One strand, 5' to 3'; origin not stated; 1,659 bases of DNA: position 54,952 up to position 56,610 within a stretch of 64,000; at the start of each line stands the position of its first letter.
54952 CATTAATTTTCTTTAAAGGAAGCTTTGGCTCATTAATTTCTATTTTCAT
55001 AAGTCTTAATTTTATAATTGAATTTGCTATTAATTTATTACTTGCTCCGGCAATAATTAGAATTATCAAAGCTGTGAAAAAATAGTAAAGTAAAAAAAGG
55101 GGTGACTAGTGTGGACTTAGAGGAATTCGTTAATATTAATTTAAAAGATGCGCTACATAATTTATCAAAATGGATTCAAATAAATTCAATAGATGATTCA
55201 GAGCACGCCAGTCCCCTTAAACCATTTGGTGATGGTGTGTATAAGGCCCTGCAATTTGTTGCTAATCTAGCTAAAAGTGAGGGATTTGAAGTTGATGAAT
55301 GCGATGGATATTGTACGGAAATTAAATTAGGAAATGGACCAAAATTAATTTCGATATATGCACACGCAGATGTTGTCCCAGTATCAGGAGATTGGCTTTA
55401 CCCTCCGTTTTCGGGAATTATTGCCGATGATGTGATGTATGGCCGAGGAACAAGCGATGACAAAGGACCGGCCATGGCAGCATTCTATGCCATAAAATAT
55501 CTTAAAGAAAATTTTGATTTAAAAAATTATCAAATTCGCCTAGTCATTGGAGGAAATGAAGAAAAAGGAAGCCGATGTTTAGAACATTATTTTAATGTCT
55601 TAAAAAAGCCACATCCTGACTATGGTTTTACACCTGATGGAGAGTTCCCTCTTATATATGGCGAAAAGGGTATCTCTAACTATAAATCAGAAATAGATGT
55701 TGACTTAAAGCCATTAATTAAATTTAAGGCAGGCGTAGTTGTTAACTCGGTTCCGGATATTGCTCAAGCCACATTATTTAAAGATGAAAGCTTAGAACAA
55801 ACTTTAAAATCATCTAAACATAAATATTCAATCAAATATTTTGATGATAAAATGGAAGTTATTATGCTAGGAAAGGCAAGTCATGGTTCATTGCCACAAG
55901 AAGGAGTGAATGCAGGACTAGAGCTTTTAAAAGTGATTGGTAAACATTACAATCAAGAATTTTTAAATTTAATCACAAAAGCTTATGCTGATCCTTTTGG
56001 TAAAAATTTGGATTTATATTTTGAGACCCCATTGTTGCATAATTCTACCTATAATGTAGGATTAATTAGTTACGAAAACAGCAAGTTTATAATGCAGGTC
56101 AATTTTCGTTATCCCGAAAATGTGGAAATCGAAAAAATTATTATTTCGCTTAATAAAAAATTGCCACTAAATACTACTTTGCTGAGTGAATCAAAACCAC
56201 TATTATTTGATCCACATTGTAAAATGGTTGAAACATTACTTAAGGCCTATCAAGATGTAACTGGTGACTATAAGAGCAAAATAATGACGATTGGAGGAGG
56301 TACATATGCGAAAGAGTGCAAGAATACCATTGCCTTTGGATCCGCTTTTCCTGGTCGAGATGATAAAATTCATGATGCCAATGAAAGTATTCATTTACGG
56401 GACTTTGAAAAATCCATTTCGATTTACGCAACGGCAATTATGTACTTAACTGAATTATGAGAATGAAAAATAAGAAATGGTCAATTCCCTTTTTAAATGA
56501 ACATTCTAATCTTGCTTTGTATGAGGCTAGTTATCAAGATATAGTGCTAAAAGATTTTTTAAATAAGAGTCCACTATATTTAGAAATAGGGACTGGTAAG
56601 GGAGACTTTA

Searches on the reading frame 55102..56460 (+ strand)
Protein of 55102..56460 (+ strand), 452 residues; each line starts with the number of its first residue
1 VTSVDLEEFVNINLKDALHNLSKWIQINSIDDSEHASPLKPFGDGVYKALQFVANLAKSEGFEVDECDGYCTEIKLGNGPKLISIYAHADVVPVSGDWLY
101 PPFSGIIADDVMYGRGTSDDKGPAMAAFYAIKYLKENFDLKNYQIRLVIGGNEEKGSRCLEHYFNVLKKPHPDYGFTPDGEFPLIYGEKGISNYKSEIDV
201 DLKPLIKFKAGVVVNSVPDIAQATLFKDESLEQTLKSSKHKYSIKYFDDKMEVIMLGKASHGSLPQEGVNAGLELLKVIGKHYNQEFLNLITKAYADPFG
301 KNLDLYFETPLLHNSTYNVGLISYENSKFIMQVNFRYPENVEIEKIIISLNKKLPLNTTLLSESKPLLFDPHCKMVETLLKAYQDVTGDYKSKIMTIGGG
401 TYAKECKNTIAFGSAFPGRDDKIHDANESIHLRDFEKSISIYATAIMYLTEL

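Call 76: search_protein_families(library=pfam, proteins=[window:55102-56460:+], max_evalue=0.00001)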
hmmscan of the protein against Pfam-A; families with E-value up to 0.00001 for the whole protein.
window:55102-56460:+ (452 aa): 1 family
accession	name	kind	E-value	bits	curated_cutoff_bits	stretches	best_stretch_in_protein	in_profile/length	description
PF01546.33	Peptidase_M20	-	2.2e-26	93.5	24.6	1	85-447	2-205/206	Peptidase family M20/M25/M40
